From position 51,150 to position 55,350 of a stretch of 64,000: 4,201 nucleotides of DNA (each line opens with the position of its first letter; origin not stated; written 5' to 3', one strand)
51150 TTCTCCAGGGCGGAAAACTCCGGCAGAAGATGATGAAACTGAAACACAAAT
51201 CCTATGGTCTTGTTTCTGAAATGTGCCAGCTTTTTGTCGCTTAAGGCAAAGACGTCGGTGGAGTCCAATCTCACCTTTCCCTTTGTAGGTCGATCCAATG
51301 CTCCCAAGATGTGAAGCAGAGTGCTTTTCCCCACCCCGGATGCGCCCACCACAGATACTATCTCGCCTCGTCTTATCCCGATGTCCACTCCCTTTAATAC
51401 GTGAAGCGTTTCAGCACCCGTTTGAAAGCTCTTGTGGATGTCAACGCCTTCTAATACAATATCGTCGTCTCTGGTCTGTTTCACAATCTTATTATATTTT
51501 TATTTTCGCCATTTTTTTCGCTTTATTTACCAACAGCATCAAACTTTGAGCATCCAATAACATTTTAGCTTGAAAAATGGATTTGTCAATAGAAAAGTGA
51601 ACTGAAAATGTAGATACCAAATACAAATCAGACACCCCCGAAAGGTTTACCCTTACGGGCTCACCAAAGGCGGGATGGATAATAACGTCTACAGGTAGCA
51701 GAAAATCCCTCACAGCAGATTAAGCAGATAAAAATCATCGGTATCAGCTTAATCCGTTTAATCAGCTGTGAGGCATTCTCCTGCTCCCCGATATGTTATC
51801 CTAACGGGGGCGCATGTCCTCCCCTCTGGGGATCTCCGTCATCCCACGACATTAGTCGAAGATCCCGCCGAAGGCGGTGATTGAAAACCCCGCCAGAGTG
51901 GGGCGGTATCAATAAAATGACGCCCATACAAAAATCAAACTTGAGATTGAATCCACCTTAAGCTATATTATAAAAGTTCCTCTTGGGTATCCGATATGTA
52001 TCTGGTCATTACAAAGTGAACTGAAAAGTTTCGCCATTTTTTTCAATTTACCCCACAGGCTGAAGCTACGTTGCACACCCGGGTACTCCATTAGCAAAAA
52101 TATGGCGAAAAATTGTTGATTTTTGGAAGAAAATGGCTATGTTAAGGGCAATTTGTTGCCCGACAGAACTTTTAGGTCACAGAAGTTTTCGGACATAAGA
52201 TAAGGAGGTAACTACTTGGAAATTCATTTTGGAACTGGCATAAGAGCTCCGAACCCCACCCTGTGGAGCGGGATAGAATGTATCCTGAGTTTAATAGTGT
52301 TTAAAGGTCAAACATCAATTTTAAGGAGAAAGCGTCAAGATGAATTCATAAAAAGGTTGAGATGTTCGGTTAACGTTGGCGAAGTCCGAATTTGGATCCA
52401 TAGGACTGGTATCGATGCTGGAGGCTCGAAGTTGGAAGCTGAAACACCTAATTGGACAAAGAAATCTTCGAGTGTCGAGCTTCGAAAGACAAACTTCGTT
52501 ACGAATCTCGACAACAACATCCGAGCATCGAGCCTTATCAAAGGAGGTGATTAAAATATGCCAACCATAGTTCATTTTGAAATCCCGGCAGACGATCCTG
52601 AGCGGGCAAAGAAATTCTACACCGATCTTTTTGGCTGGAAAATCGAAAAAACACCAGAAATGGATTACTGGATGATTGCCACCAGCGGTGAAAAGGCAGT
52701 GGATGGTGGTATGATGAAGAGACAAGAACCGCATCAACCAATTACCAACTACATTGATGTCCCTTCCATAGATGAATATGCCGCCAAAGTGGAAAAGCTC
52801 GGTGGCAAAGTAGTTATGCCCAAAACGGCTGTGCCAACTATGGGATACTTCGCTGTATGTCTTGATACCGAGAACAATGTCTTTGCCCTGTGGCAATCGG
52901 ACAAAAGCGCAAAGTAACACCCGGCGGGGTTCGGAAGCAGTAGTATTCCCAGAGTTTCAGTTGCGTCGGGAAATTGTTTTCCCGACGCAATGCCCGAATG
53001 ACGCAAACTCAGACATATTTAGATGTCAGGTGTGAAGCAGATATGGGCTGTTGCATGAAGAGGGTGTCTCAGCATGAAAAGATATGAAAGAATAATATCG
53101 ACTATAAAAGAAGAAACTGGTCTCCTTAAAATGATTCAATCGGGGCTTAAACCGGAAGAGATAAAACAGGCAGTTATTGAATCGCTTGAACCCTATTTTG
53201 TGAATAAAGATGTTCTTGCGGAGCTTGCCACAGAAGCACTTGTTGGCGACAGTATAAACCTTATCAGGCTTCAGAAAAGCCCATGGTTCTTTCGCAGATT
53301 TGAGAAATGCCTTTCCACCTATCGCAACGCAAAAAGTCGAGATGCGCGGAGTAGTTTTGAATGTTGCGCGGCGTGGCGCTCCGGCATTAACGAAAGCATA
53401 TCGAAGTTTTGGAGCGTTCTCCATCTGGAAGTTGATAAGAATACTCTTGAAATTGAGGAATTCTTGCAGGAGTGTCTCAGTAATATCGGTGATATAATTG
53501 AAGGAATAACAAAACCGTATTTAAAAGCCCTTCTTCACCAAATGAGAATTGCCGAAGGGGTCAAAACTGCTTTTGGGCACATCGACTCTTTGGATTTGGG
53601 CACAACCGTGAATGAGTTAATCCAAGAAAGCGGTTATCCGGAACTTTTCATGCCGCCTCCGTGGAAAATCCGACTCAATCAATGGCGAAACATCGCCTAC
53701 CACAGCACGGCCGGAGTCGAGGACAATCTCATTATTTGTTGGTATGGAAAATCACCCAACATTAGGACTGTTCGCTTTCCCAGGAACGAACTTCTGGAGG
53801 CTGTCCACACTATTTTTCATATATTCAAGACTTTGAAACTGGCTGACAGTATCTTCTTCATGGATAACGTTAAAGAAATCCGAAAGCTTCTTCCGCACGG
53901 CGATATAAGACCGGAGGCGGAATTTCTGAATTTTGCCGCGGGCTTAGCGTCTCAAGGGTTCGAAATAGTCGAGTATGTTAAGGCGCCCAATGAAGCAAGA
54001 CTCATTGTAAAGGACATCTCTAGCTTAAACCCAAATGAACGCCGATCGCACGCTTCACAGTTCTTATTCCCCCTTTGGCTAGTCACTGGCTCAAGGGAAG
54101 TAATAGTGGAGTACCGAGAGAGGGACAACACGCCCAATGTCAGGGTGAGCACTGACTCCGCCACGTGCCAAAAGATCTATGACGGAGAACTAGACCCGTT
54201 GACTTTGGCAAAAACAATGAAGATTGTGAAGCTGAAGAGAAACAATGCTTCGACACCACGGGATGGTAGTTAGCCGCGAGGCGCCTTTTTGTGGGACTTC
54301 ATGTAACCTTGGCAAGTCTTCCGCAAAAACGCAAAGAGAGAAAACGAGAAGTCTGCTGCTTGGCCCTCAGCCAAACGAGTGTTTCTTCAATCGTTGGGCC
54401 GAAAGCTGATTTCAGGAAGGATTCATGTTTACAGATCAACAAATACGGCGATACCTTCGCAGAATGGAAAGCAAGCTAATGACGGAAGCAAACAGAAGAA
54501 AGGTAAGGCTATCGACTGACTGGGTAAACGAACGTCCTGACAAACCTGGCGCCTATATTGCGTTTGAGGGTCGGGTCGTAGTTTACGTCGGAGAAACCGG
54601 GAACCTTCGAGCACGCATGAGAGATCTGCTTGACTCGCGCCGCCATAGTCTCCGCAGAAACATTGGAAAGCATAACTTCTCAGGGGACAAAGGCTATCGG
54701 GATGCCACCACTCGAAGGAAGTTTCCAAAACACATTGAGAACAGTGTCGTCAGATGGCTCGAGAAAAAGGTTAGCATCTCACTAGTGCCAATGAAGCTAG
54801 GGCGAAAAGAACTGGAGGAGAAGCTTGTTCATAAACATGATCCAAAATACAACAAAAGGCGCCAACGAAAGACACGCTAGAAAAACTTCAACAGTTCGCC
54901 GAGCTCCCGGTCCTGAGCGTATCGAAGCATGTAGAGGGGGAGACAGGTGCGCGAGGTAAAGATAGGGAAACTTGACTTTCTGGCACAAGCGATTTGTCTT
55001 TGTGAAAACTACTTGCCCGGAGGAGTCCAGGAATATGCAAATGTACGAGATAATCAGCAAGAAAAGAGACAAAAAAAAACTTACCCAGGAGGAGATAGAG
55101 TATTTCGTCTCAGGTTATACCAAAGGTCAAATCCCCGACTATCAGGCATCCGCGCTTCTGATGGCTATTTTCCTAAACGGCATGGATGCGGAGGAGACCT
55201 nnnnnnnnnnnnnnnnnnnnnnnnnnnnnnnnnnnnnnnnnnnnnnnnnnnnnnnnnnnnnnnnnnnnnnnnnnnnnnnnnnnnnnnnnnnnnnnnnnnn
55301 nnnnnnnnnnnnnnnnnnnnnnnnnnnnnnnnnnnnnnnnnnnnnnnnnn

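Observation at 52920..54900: GC-shifted two-gene module: unknown 399-aa protein + GIY-YIG nuclease - candidate undescribed system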

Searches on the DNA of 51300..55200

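Call 74: search_rna_families(source=window, start=51300, end=55200, threshold=evalue, max_evalue=1)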
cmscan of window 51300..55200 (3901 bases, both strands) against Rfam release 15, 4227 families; matches with E-value up to 1: 1.
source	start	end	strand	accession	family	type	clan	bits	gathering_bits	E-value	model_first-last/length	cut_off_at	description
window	51709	51772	-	RF00366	mir-BHRF1-2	Gene; miRNA;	-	23.2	87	0.63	1-65/65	no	mir-BHRF1-2 microRNA precursor family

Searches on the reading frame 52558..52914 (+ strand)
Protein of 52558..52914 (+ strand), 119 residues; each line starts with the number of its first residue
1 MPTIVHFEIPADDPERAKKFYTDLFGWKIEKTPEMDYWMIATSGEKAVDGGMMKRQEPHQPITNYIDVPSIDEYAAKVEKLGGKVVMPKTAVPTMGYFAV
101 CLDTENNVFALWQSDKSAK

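Call 3: search_protein_families(library=pfam, proteins=[window:52558-52914:+], max_evalue=1)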
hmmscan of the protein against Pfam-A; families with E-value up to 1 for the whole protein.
window:52558-52914:+ (119 aa): 3 families
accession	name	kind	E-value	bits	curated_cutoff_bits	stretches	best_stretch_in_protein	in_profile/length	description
PF22677.2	Ble-like_N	-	2.7e-13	49.9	24.5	1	3-43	1-41/41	Bleomycin resistance protein-like N-terminal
PF00903.31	Glyoxalase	-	1e-11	45.7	20.6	1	4-110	2-120/121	Glyoxalase/Bleomycin resistance protein/Dioxygenase superfamily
PF18029.7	Glyoxalase_6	-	3.6e-06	28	23.6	1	11-111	6-105/106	Glyoxalase-like domain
